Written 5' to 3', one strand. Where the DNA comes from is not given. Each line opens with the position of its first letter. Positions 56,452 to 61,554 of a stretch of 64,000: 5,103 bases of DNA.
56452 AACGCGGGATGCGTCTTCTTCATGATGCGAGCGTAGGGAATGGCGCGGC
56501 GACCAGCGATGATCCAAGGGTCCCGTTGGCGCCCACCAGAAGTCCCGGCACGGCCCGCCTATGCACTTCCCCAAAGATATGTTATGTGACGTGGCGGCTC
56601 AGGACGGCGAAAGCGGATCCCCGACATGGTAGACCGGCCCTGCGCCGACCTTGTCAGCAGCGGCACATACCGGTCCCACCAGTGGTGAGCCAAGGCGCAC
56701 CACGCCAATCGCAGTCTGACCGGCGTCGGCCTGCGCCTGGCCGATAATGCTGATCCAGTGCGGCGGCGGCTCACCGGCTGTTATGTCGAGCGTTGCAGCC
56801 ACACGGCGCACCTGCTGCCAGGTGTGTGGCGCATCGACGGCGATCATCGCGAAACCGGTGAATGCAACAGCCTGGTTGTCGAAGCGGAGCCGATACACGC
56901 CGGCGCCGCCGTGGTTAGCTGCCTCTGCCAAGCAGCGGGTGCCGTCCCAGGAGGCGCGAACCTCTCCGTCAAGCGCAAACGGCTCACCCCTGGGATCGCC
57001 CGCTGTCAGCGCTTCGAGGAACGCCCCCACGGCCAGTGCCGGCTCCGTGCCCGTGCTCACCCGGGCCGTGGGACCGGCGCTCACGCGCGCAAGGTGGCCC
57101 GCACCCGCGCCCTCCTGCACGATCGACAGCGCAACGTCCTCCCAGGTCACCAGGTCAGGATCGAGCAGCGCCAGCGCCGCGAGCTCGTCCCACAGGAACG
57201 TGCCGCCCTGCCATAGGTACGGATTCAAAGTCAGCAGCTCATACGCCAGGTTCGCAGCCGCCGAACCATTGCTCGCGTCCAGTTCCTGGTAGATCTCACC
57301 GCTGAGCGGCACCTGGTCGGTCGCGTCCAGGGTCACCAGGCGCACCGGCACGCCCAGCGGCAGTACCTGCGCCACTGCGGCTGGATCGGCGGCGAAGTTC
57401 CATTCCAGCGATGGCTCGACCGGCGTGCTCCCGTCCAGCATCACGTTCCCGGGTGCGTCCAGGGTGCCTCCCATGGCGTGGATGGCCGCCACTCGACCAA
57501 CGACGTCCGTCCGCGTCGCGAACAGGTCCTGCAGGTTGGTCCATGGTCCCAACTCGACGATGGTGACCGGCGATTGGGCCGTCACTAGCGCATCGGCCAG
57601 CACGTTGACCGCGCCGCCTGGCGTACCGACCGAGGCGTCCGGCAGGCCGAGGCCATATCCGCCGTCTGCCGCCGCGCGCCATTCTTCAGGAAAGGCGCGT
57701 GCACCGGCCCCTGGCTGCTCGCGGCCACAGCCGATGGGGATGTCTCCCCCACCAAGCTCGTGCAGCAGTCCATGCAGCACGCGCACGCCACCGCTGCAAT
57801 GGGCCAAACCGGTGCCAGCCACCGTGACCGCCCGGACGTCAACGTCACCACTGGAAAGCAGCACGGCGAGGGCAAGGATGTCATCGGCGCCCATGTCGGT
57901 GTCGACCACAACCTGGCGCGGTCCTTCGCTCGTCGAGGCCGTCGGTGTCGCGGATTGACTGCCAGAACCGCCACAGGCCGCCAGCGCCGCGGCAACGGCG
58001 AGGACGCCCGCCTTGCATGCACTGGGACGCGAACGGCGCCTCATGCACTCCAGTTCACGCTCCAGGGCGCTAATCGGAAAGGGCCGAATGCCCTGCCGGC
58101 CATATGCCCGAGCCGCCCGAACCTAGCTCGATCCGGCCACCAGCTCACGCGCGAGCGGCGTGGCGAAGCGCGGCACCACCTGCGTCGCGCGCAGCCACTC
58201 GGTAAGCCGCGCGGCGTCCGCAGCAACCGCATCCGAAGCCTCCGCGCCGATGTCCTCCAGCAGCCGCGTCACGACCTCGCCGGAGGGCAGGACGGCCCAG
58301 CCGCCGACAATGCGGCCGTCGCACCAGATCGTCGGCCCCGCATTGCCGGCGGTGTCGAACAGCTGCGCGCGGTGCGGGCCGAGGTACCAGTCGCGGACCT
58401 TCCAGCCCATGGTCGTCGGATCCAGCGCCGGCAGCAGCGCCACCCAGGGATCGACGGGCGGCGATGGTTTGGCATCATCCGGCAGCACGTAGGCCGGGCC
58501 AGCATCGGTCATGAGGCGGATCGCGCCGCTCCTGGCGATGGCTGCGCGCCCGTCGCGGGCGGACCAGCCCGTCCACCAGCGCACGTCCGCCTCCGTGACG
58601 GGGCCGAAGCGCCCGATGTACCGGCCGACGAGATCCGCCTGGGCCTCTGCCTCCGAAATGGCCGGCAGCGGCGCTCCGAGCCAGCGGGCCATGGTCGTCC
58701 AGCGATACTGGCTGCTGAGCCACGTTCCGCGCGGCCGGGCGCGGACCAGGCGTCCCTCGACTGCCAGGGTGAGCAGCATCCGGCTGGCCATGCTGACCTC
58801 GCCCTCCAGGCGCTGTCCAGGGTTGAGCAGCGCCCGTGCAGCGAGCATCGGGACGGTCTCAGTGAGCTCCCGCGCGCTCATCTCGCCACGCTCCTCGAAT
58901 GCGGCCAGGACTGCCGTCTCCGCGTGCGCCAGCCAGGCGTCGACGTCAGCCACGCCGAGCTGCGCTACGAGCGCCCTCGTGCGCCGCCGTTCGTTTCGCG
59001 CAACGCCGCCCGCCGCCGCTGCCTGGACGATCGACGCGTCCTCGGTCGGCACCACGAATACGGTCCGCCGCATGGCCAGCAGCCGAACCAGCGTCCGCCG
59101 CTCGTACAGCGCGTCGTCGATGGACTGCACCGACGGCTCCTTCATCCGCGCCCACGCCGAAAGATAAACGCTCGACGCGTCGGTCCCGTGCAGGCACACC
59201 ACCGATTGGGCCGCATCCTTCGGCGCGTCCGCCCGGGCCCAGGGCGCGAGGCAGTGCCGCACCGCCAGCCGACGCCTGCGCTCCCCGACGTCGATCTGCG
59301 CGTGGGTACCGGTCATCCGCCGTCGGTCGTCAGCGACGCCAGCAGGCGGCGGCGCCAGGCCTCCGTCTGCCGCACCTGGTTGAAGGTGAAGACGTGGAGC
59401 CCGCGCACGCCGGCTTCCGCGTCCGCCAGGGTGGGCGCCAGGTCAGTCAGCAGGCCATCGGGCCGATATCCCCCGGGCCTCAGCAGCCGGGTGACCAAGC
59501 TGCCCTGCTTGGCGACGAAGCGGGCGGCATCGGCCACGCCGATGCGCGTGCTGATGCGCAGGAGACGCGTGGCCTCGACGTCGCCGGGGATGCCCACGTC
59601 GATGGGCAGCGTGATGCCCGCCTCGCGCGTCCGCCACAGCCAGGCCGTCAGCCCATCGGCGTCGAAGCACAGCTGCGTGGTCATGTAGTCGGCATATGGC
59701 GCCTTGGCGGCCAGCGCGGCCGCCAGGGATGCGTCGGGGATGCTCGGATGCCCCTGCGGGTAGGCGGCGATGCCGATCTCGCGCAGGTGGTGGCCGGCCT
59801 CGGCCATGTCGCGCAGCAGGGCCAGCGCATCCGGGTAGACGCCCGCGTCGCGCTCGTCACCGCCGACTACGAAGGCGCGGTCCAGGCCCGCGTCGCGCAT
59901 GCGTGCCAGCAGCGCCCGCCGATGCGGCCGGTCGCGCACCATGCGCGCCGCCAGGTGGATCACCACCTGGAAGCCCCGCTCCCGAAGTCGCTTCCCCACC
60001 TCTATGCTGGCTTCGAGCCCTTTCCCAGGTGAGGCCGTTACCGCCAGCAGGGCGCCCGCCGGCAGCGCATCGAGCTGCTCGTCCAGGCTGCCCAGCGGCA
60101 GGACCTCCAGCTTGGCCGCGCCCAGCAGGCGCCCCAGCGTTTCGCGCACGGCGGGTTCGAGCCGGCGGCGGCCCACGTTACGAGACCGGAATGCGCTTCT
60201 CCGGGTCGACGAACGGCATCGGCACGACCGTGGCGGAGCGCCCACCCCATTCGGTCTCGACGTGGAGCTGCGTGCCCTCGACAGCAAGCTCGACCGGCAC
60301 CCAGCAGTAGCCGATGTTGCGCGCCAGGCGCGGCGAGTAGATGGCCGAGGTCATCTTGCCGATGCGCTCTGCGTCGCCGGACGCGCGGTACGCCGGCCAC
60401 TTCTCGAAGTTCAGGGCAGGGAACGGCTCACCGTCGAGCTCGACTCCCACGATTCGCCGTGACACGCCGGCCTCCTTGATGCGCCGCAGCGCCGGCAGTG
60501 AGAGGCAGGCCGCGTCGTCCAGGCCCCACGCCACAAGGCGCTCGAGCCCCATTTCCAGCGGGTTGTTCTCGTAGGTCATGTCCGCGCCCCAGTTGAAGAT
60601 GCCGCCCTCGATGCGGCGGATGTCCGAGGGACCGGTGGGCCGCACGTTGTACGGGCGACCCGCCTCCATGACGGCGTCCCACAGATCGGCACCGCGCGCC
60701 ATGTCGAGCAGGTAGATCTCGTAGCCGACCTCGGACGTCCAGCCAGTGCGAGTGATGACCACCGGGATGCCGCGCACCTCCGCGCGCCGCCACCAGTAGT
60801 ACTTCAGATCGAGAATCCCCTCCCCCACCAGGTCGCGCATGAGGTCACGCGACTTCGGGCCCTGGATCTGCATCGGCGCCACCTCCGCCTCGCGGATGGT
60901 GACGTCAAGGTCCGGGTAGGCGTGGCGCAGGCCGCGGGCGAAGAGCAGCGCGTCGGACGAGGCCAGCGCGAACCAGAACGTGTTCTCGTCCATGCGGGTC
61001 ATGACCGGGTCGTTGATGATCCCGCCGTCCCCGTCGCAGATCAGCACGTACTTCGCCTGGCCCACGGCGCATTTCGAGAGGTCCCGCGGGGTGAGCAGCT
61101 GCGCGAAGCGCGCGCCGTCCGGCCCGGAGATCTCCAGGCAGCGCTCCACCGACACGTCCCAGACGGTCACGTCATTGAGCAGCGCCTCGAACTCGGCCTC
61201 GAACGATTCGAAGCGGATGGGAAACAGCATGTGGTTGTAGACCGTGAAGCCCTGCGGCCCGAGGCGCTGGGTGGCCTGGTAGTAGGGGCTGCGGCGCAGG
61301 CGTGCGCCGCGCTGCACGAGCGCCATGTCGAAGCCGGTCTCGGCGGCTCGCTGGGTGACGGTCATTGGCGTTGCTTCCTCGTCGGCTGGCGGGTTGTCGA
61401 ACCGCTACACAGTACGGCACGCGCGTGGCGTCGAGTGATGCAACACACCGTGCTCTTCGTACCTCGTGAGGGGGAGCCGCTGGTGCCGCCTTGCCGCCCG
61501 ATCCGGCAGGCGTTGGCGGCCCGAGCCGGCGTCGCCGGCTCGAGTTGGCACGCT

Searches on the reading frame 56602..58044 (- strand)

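Call 78: search_protein_families(library=pfam, proteins=[window:56602-58044:-], max_evalue=0.001)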
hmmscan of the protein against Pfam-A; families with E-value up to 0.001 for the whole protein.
window:56602-58044:- (481 aa): 1 family
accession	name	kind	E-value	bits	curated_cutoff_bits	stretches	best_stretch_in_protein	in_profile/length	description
PF01156.24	IU_nuc_hydro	-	1.1e-40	140.6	34.2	1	45-318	1-270/297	Inosine-uridine preferring nucleoside hydrolase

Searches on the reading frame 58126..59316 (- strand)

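Call 78: search_protein_families(library=pfam, proteins=[window:58126-59316:-], max_evalue=0.001)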
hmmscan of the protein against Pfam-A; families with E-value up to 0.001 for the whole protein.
window:58126-59316:- (397 aa): 1 family
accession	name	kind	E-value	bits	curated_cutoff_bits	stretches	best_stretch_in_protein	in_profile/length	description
PF06224.18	AlkZ-like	-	1.6e-62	212.5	25.9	1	38-374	3-329/329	DNA glycosylase AlkZ-like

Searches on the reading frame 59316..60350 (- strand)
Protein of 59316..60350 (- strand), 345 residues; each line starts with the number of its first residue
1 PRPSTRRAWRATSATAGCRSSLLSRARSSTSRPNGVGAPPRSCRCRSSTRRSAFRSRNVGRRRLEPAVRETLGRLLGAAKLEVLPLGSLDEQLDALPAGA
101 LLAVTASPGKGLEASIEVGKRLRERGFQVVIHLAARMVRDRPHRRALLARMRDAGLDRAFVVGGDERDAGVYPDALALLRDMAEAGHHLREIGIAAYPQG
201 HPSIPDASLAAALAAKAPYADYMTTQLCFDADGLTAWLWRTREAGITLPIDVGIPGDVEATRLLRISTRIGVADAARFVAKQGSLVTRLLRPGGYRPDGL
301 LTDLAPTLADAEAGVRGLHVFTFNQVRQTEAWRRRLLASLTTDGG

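Call 78: search_protein_families(library=pfam, proteins=[window:59316-60350:-], max_evalue=0.001)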
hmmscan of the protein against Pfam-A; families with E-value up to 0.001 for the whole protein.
window:59316-60350:- (345 aa): 1 family
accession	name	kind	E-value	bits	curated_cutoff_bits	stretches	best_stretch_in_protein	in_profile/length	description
PF02219.23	MTHFR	-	3.3e-10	40.2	24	1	115-254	58-207/287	Methylenetetrahydrofolate reductase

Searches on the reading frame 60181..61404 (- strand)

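Call 78: search_protein_families(library=pfam, proteins=[window:60181-61404:-], max_evalue=0.001)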
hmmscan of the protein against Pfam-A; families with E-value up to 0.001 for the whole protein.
window:60181-61404:- (408 aa): 2 families
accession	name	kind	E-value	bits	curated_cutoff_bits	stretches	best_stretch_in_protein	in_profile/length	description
PF01571.26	GCV_T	-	1.8e-44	152.4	25.6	1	57-289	16-254/255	Aminomethyltransferase folate-binding domain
PF08669.17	GCV_T_C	-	1.5e-16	60.5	25.9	1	316-400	1-80/80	Glycine cleavage T-protein C-terminal barrel domain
